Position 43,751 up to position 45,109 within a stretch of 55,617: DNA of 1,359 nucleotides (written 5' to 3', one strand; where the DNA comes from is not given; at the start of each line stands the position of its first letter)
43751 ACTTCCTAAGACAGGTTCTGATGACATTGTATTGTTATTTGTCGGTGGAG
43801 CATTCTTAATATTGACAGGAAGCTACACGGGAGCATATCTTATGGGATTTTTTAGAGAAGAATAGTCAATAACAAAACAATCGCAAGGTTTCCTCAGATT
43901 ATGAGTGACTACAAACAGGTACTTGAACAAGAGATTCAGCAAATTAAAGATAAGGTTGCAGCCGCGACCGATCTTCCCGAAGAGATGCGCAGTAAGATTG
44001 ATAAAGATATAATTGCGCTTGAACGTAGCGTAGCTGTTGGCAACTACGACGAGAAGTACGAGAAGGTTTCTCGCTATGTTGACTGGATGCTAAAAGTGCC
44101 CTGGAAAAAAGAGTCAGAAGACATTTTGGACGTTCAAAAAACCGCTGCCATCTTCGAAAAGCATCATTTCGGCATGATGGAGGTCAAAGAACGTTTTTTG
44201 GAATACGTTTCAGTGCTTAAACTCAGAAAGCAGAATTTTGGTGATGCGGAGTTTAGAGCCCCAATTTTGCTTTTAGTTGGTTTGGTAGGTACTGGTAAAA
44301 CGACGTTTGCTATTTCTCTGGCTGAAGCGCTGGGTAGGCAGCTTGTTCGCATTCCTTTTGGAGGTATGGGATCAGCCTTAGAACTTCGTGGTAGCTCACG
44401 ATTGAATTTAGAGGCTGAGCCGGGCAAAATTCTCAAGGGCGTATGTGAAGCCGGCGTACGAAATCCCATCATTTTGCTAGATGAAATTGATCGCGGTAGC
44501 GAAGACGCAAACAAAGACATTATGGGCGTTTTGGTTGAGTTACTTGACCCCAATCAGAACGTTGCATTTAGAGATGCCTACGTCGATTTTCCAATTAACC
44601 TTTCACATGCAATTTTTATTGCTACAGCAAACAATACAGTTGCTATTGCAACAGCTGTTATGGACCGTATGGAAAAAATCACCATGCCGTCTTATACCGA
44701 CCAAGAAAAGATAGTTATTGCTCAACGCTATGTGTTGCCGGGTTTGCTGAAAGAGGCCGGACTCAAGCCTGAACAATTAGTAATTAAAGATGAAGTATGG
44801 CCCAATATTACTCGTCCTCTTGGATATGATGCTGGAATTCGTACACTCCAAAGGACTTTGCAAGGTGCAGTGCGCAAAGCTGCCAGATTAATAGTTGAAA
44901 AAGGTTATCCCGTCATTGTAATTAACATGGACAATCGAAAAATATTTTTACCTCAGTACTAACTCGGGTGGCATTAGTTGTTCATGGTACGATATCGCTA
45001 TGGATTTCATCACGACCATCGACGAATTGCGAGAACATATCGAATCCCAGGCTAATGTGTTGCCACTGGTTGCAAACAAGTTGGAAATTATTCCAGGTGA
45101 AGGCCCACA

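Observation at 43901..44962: Protease-less, pore-loop-less Lon ATPase: candidate new AAA+ machine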

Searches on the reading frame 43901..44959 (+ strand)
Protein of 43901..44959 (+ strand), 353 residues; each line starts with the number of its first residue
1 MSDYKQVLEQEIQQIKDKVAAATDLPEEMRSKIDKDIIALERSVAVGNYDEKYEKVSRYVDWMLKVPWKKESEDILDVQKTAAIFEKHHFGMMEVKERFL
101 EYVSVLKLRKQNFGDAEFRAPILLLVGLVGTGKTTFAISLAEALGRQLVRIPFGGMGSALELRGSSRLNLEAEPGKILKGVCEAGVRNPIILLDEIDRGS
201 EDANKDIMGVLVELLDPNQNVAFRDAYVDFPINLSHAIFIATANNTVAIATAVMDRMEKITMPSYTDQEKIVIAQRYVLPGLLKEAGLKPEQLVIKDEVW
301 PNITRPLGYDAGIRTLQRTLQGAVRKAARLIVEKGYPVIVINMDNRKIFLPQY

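Call 3: search_protein_families(library=pfam, proteins=[window:43901-44959:+], max_evalue=0.01)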
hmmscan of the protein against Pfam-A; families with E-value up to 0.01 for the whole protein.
window:43901-44959:+ (353 aa): 8 families
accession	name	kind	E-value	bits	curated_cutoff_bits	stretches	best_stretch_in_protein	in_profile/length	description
PF00004.35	AAA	-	2.5e-14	54.3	21.2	1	123-261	1-127/131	ATPase family associated with various cellular activities (AAA)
PF22667.2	Lon_lid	-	6.4e-10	39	27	1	284-335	1-52/57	Lon protease AAA+ ATPase lid domain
PF07728.20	AAA_5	-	1.1e-07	32.3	22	1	123-245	2-123/139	AAA domain (dynein-related subfamily)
PF07724.20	AAA_2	-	5.7e-05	23.6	27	1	124-251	7-131/166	AAA domain (Cdc48 subfamily)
PF13401.12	AAA_22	-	0.0003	21.5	27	1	119-214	4-107/130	AAA domain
PF13671.12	AAA_33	-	0.0028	18.4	27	0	123-150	2-29/143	AAA domain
PF07726.17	AAA_3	-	0.0061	16.9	27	0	123-211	2-86/131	ATPase family associated with various cellular activities (AAA)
PF08298.17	AAA_PrkA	-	0.0081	15.7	25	0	79-145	51-110/358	PrkA AAA domain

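Call 4: search_protein_families(library=ncbifam, proteins=[window:43901-44959:+], max_evalue=0.01)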
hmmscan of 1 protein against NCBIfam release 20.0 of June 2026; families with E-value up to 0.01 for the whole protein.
window:43901-44959:+ (353 aa): 10 families
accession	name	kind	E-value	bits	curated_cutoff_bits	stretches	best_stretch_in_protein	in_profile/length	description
TIGR00763.1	lon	equivalog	1.9e-87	294.6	608.05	1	10-334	253-567/795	endopeptidase La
NF008053.0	PRK10787.1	equivalog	1.2e-67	228.6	891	1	11-350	250-579/784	endopeptidase La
NF047784.1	MadB_ATPase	equivalog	2.6e-05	23.6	475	1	123-151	36-64/298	MadB family AAA-type ATPase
TIGR02639.1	ClpA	equivalog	0.00011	20.6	993.15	1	56-244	425-605/734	ATP-dependent Clp protease ATP-binding subunit ClpA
NF003229.0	PRK04195.1-5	equivalog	0.00017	20.5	280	1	94-215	24-131/413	replication factor C large subunit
TIGR00150.1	T6A_YjeE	equivalog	0.0012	18.7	60.1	1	105-147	8-49/135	tRNA (adenosine(37)-N6)-threonylcarbamoyltransferase complex ATPase subunit type 1 TsaE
TIGR02640.1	gas_vesic_GvpN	equivalog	0.0026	17.3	266.8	0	107-151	11-52/262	gas vesicle protein GvpN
NF008263.0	PRK11034.1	equivalog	0.0042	15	1350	1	105-221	473-587/758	ATP-dependent Clp protease ATP-binding subunit ClpA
TIGR00959.1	ffh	equivalog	0.0081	15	473.2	0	101-144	80-123/428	signal recognition particle protein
TIGR03345.1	VI_ClpV1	equivalog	0.0098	14.2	884.95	0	105-247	581-720/852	type VI secretion system ATPase TssH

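Call 5: search_solved_structures(query=window:43901-44959:+, show_alignments=2)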
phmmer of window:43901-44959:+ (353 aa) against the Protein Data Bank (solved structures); distinct sequences matched with E-value up to 0.001: 42.
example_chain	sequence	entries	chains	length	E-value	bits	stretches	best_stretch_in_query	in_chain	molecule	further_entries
3m6a_A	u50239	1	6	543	8.7e-67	228.9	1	11-349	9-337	ATP-dependent protease La 1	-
7p6u_A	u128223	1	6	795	4.3e-65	223.3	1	11-347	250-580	Lon protease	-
8k3y_F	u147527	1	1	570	5.7e-63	216.4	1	13-335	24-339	Lon protease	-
6v11_A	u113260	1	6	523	8.3e-63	215.8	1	16-350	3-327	Lon protease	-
7fd4_B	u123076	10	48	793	1.3e-62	215.2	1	13-335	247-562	Lon protease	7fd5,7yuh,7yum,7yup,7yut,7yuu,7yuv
7yph_A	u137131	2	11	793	1.3e-62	215.2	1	13-335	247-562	Lon protease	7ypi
7ypj_A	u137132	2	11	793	1.3e-62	215.2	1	13-335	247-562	Lon protease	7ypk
6wqh_A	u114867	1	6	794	1.3e-62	215.2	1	13-335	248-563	Lon protease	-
8k3y_A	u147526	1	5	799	1.4e-62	215.1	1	13-335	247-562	Lon protease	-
7fid_B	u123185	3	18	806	1.4e-62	215.1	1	13-335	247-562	Lon protease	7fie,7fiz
4ypl_A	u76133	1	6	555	1.5e-62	215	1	14-335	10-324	Lon protease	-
6on2_A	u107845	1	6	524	2.1e-62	214.5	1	16-350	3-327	ATP-dependent protease La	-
6n2i_A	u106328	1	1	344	2.2e-62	214.5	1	11-349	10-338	DNA-binding ATP-dependent protease La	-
6u5z_A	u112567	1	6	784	1.9e-61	211.4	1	11-349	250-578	Lon protease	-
22ib_A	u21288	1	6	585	1.9e-57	198.2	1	25-346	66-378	Lon protease homolog, mitochondrial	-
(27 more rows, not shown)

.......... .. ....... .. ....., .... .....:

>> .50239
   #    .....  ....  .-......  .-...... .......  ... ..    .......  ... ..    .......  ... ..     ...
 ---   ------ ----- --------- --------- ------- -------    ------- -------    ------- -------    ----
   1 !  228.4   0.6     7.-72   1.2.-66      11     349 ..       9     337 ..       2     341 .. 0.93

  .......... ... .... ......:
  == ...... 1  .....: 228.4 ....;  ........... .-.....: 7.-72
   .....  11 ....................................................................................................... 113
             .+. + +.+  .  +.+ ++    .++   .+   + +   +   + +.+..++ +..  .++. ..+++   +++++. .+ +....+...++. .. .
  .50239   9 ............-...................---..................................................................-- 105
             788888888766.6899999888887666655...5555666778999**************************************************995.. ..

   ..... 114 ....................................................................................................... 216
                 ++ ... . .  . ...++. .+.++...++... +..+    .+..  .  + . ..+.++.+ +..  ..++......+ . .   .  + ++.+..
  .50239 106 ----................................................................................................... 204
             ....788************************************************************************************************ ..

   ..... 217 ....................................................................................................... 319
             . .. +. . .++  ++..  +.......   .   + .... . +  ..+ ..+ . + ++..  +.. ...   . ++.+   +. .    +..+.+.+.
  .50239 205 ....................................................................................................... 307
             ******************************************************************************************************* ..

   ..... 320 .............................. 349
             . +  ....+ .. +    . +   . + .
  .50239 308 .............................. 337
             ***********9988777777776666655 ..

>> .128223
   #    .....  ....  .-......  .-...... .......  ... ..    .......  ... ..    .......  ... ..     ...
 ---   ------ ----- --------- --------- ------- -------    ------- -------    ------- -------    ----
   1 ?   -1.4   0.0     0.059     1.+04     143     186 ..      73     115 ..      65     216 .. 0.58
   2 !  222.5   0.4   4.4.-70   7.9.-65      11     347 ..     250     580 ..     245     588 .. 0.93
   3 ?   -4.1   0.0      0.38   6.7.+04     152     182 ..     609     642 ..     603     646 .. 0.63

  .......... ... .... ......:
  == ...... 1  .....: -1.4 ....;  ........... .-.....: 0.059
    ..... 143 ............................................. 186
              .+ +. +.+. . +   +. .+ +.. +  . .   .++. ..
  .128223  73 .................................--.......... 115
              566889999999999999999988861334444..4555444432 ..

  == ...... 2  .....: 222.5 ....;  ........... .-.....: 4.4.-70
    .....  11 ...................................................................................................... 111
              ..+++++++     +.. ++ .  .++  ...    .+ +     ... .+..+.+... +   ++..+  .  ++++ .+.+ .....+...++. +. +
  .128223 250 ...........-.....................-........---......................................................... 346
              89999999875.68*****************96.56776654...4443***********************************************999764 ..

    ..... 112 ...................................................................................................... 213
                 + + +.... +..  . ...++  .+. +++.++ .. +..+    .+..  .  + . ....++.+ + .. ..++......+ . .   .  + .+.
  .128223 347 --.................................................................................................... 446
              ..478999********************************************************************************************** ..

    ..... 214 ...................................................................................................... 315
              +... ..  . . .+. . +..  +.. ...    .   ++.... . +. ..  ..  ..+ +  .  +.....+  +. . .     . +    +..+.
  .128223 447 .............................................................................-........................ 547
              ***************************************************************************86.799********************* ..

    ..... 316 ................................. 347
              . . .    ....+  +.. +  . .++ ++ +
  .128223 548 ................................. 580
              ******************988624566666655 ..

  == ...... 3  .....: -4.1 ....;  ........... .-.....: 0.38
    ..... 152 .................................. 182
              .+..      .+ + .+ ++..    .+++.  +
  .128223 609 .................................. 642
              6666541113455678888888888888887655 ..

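Call 6: find_homologous_proteins(query=window:43901-44959:+, max_evalue=1e-10)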
Query window:43901-44959:+ (353 aa): 7852 proteins with E <= 1e-10 among 8000 candidates; the best 120 are listed.
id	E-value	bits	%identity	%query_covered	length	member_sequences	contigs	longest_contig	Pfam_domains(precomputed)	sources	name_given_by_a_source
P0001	1.5e-217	739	94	100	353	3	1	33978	PF00004.36,PF22667.3,PF07728.21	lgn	-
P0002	3.8e-200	682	85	100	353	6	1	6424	PF00004.36,PF13401.13,PF22667.3,PF07728.21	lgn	-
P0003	3.2e-197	673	83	100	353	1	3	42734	PF00004.36,PF22667.3,PF07728.21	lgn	-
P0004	4.1e-197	672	82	100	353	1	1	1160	PF00004.36,PF22667.3,PF07728.21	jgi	-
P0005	7.1e-196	668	83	100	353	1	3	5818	PF00004.36,PF22667.3,PF07728.21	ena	-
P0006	5.9e-195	665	82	100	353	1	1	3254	PF00004.36,PF13401.13,PF22667.3,PF07728.21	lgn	-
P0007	2.0e-194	663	82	100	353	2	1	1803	PF00004.36,PF13401.13,PF22667.3,PF07728.21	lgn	-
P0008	5.8e-187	639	79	100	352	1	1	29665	PF07724.21,PF00004.36,PF13401.13,PF22667.3,PF07728.21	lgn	-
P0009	1.0e-185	635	80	100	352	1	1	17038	PF07724.21,PF00004.36,PF13401.13,PF22667.3,PF07728.21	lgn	-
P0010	1.1e-183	628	78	100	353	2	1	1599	PF00004.36,PF22667.3,PF07728.21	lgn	-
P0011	1.1e-183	628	78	100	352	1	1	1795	PF07724.21,PF00004.36,PF13401.13,PF22667.3,PF07728.21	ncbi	-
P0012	3.6e-183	626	76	100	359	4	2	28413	PF00004.36,PF22667.3,PF07728.21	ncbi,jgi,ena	-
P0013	5.0e-183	626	78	100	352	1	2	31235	PF00004.36,PF22667.3,PF07728.21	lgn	-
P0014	1.1e-182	625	78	100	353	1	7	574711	PF00004.36,PF22667.3,PF07728.21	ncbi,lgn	-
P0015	1.3e-182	624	78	100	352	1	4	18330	PF00004.36,PF13401.13,PF22667.3,PF07728.21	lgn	-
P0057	3.0e-177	607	75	100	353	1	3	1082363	PF00004.36,PF22667.3,PF07728.21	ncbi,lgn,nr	ncbi:MAG: AAA family ATPase [Pseudomonadales bacterium]|nr:AAA family ATPase [Pseudomonadales bacter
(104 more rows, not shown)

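Call 11: find_encoding_contigs(protein=P0057, flank=10000, max_places=3)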
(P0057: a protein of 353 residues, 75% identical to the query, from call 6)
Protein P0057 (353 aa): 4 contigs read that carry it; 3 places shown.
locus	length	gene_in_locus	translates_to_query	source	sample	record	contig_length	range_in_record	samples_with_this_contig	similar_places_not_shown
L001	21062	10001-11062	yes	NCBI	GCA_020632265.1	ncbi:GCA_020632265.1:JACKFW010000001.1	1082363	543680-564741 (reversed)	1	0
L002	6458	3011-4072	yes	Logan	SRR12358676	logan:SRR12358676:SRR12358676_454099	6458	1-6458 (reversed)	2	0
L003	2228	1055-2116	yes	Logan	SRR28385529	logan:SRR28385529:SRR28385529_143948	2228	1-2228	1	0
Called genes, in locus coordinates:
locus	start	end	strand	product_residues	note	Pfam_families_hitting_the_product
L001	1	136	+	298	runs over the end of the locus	-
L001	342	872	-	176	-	-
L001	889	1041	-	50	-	-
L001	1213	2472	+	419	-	PF00266:Aminotran_5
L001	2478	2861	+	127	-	PF01592:NifU_N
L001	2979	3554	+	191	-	PF01931:NTPase_I-T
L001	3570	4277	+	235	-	PF00970:FAD_binding_6, PF08030:NAD_binding_6 (faint), PF00175:NAD_binding_1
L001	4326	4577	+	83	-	PF13370:Fer4_13, PF13459:Fer4_15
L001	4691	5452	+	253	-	PF01323:DSBA, PF13462:Thioredoxin_4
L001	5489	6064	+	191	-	-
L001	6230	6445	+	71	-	-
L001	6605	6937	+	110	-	PF01883:FeS_assembly_P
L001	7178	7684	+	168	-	PF02502:LacAB_rpiB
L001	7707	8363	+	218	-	PF00834:Ribul_P_3_epim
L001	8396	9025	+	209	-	PF18306:LDcluster4, PF03641:Lysine_decarbox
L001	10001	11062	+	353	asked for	PF07728:AAA_5, PF00004:AAA, PF22667:Lon_lid (faint)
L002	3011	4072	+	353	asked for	PF07728:AAA_5, PF00004:AAA, PF22667:Lon_lid (faint)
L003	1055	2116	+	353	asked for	PF07728:AAA_5, PF00004:AAA, PF22667:Lon_lid (faint)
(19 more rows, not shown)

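Call 14: search_protein_representatives(protein=window:43901-44959:+)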
Query: 353 residues. Proteins with E-value up to 0.001 (for the whole library): 17023; up to 1e-10: 10017; up to 1e-30: 2614. The best 150 are listed.
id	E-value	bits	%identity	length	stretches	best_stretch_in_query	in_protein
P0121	3.4e-121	421.0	30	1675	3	7-333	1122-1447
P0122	7.5e-113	393.5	37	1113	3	74-332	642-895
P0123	4.6e-111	387.6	35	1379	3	53-329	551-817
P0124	2.7e-109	381.8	33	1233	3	56-329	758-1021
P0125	6.7e-107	374.0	36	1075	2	9-334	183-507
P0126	8.0e-103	360.6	55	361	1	23-349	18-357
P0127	9.7e-103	360.3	39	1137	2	56-350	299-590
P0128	1.6e-102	359.6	53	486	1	17-350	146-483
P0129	1.0e-101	356.9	36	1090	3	38-333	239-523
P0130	1.2e-101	356.7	39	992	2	51-344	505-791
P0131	9.3e-100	350.5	35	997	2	38-333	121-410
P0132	2.4e-97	342.6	37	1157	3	25-333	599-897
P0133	2.7e-97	342.4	51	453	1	17-351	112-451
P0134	3.0e-96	338.9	47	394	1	11-333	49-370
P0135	1.8e-95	336.4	35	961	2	26-327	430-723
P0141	1.4e-88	313.7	47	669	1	15-351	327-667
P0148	8.9e-84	298.0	44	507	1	10-350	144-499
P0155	3.5e-76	273.0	38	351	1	12-350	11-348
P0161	3.6e-72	259.8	39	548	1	23-345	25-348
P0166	2.2e-67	244.1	40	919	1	10-334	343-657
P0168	2.1e-66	240.9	41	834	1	9-346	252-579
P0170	5.8e-65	236.1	41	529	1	20-346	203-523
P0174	3.9e-64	233.4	40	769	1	22-350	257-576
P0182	1.7e-62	228.0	39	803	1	17-350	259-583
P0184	2.3e-62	227.6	38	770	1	11-335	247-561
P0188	4.2e-62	226.7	39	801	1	10-336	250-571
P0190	4.6e-62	226.6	38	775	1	8-350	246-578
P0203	1.3e-60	221.8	38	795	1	9-330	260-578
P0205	2.0e-60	221.2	39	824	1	25-331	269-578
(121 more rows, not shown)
